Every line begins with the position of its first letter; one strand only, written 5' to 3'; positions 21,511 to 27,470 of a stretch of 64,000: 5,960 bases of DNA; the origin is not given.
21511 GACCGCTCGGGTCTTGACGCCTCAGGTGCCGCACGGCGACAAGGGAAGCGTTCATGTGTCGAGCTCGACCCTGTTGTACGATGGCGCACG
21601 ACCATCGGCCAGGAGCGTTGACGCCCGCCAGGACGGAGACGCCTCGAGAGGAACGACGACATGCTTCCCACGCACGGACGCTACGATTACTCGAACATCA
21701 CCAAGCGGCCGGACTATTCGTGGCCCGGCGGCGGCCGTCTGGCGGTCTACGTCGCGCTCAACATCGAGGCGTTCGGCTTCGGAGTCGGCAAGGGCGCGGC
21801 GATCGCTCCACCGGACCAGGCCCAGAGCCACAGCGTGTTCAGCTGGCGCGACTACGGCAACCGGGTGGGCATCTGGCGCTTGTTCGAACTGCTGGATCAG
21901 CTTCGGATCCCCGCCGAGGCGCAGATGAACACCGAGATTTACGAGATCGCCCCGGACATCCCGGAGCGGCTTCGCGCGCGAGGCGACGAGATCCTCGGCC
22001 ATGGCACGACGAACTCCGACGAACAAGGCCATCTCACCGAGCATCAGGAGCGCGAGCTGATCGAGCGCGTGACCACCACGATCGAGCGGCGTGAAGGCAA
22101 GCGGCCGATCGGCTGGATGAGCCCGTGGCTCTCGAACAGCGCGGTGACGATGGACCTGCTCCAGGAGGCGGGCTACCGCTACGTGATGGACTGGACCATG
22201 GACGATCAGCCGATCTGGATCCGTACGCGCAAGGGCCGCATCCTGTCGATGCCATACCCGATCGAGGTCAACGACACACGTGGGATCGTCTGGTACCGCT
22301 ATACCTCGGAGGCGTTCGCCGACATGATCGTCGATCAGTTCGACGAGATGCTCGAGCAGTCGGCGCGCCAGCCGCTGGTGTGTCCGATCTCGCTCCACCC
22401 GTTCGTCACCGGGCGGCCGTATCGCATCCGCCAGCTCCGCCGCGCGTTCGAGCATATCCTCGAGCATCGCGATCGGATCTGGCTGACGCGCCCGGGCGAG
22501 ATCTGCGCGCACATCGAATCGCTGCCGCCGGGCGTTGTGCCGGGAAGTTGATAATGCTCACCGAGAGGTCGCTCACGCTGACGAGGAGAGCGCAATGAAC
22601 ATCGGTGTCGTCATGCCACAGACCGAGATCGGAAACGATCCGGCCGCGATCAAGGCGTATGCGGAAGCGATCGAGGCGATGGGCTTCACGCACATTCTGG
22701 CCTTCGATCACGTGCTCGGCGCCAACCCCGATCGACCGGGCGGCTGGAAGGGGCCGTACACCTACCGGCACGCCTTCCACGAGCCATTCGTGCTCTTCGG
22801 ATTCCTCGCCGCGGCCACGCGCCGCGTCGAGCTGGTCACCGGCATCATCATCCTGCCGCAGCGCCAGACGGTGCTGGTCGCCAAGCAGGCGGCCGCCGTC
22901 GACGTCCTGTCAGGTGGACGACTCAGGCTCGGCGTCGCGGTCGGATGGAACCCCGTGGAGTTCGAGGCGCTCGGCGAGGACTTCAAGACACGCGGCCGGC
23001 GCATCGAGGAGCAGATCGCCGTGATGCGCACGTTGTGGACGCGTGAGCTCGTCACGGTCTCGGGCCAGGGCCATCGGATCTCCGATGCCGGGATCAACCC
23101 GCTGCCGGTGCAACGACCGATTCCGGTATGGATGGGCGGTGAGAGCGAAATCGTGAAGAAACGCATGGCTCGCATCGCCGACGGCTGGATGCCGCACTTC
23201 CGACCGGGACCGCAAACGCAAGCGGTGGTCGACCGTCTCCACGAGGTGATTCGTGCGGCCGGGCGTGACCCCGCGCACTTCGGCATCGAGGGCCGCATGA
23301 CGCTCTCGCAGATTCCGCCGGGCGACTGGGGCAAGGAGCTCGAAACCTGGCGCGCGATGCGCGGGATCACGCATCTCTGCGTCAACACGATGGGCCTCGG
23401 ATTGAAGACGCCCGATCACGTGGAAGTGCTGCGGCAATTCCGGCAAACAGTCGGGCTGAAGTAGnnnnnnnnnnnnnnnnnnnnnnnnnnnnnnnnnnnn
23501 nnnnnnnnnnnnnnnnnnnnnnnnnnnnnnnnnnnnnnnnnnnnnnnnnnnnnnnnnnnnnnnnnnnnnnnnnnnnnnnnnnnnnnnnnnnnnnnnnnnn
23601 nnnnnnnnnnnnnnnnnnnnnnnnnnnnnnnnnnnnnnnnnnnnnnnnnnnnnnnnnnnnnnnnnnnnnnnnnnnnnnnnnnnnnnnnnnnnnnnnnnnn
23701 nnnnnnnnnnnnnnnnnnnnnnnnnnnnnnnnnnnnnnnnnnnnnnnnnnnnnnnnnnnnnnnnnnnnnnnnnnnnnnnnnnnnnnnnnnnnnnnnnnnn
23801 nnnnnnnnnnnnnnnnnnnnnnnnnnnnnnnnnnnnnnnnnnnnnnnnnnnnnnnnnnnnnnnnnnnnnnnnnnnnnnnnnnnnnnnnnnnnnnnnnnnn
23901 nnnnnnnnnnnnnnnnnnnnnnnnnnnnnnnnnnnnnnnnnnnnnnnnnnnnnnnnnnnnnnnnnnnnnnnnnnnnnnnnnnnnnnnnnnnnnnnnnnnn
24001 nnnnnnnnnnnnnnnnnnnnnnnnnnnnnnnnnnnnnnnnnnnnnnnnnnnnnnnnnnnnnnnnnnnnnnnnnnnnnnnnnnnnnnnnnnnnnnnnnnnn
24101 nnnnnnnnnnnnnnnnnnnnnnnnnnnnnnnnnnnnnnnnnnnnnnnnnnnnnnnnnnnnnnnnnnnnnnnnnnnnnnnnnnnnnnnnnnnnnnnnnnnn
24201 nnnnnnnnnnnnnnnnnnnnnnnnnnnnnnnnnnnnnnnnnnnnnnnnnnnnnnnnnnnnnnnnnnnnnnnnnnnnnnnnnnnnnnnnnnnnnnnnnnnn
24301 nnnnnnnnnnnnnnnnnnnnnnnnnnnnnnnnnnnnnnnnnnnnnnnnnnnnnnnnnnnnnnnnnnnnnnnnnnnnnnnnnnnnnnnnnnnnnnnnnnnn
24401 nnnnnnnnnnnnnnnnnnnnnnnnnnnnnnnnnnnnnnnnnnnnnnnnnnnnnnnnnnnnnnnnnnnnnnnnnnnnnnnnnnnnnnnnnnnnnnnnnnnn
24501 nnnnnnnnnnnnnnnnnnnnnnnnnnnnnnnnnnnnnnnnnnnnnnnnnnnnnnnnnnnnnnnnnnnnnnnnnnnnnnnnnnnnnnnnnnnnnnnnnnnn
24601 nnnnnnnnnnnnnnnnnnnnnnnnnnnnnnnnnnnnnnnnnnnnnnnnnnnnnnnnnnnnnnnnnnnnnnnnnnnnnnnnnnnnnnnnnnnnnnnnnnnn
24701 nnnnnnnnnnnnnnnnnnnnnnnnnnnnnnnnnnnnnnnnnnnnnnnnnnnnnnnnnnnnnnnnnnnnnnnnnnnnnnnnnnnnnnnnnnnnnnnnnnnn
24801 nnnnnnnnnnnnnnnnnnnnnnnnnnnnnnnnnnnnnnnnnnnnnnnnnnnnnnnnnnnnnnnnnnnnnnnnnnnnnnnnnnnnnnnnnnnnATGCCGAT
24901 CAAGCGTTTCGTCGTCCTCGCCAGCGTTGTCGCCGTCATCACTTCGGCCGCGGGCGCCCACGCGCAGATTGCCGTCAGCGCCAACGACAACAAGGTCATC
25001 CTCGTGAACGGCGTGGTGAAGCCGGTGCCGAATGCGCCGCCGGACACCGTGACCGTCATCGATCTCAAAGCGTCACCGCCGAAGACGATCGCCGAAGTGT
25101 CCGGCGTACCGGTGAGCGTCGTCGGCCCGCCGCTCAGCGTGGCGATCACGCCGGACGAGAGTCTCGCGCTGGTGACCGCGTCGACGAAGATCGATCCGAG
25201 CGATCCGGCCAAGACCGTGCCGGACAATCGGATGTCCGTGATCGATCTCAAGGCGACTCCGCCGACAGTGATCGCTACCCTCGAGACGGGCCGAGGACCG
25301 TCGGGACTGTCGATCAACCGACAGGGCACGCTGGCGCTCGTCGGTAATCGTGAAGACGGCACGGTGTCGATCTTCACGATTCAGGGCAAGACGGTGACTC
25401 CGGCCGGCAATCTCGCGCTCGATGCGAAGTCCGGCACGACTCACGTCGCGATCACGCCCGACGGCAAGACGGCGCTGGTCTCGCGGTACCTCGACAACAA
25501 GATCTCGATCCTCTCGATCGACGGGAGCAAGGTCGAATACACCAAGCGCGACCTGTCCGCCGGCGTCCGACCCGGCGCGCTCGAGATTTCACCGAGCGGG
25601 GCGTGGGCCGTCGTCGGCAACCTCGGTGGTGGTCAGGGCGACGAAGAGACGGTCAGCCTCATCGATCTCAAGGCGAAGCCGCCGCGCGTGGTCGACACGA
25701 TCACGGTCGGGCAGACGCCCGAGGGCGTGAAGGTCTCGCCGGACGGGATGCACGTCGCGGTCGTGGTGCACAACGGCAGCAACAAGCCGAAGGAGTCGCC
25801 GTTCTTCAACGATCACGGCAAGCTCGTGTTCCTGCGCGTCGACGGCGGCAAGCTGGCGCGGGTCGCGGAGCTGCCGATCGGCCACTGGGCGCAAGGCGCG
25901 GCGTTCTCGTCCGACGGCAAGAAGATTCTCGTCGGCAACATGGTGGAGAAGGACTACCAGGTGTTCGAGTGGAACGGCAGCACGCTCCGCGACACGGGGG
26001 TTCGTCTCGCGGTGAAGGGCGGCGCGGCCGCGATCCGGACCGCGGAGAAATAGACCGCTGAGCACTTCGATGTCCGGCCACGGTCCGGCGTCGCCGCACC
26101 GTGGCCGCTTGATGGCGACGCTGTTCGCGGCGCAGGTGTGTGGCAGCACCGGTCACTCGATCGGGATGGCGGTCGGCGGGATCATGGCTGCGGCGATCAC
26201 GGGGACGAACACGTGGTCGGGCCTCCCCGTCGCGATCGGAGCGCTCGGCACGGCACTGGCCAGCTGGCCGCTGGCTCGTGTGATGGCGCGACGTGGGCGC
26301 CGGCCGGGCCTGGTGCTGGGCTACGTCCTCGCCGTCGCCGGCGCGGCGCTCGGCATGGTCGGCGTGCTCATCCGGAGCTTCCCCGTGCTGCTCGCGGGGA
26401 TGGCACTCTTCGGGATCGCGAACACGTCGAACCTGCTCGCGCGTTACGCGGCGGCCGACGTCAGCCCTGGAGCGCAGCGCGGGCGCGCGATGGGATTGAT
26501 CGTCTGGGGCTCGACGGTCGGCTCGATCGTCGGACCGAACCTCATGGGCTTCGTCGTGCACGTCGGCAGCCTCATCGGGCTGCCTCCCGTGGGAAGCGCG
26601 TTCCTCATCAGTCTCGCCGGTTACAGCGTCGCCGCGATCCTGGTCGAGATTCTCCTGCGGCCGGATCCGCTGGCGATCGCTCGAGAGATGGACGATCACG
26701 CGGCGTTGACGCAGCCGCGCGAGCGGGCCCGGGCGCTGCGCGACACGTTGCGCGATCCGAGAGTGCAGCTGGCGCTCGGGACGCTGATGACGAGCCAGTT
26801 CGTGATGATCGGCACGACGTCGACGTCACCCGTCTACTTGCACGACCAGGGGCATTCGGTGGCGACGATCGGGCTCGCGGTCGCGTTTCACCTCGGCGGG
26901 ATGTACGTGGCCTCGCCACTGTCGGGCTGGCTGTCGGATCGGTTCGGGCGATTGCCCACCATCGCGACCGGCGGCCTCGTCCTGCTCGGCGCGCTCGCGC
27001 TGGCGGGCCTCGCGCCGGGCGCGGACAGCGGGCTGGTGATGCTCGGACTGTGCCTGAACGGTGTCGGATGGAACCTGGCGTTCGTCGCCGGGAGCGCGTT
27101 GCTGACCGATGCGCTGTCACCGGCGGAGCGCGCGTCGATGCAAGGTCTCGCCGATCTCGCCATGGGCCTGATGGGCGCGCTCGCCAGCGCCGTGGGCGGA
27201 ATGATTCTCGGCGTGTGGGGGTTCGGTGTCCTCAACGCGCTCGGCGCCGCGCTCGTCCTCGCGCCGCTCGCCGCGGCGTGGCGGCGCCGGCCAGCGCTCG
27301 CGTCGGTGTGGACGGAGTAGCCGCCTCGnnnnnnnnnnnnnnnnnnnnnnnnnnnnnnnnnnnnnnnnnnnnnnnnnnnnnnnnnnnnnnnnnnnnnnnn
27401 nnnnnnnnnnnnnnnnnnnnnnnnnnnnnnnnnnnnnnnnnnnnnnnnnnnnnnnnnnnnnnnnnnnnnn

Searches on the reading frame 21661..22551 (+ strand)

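Call 23: search_protein_families(library=pfam, proteins=[window:21661-22551:+], max_evalue=0.0001)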
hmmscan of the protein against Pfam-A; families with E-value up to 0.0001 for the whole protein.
window:21661-22551:+ (296 aa): 1 family
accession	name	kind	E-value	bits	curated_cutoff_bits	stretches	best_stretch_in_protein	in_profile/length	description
PF01522.26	Polysacc_deac_1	-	1e-07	32.4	23.1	1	64-175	14-124/124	Polysaccharide deacetylase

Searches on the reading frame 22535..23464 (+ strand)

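Call 23: search_protein_families(library=pfam, proteins=[window:22535-23464:+], max_evalue=0.0001)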
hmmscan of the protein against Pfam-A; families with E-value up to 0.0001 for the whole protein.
window:22535-23464:+ (309 aa): 1 family
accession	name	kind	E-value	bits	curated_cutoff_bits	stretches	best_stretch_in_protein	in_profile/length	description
PF00296.26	Bac_luciferase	-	4.4e-50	171.3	27.9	1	32-249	19-220/314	Luciferase-like monooxygenase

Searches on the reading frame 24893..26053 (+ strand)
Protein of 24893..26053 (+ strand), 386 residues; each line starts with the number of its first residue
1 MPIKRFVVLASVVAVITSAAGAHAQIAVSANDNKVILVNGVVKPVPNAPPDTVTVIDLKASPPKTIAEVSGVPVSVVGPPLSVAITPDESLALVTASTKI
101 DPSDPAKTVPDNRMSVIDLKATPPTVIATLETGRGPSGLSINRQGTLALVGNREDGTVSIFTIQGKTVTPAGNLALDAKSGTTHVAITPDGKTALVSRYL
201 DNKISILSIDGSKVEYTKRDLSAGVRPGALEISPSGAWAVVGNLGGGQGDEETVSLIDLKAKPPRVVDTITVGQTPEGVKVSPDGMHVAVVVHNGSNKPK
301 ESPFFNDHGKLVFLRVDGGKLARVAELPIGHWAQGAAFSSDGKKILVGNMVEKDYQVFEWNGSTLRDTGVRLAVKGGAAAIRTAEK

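Call 31: search_protein_families(library=pfam, proteins=[window:24893-26053:+], max_evalue=0.0001)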
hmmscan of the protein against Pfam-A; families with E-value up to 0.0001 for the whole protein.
window:24893-26053:+ (386 aa): 5 families
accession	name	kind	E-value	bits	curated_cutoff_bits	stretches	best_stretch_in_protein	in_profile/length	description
PF10282.15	Lactonase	-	5.8e-12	45.9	21.7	1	175-243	239-309/344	Lactonase, 7-bladed beta-propeller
PF23749.1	DUF7165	-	2.7e-06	26.9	26.7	0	112-221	42-146/442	Domain of unknown function (DUF7165)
PF02239.22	Cytochrom_D1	-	3.8e-06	26.2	25.5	0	111-162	56-105/368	Cytochrome D1 heme domain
PF23414.1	Beta-prop_EML_2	-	3.5e-05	23.8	90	0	249-296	17-62/266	Echinoderm microtubule-associated protein second beta-propeller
PF25174.1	Beta-prop_THOC3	-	9.7e-05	21.9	305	0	149-295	17-151/272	THOC3 beta-propeller domain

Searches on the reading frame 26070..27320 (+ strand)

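Call 31: search_protein_families(library=pfam, proteins=[window:26070-27320:+], max_evalue=0.0001)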
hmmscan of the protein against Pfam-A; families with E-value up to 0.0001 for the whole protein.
window:26070-27320:+ (416 aa): 4 families
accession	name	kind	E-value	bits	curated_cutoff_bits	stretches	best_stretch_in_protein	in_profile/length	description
PF07690.21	MFS_1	-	1.2e-34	120.2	33.4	2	19-271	2-244/347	Major Facilitator Superfamily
PF06609.19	TRI12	-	3.6e-05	22.9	23.2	0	48-119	78-146/599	Fungal trichothecene efflux pump (TRI12)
PF00083.30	Sugar_tr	-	7.7e-05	22.2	22.3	0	46-190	44-182/452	Sugar (and other) transporter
PF13347.12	MFS_2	-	8.5e-05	21.7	27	1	112-385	105-379/427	MFS/sugar transport protein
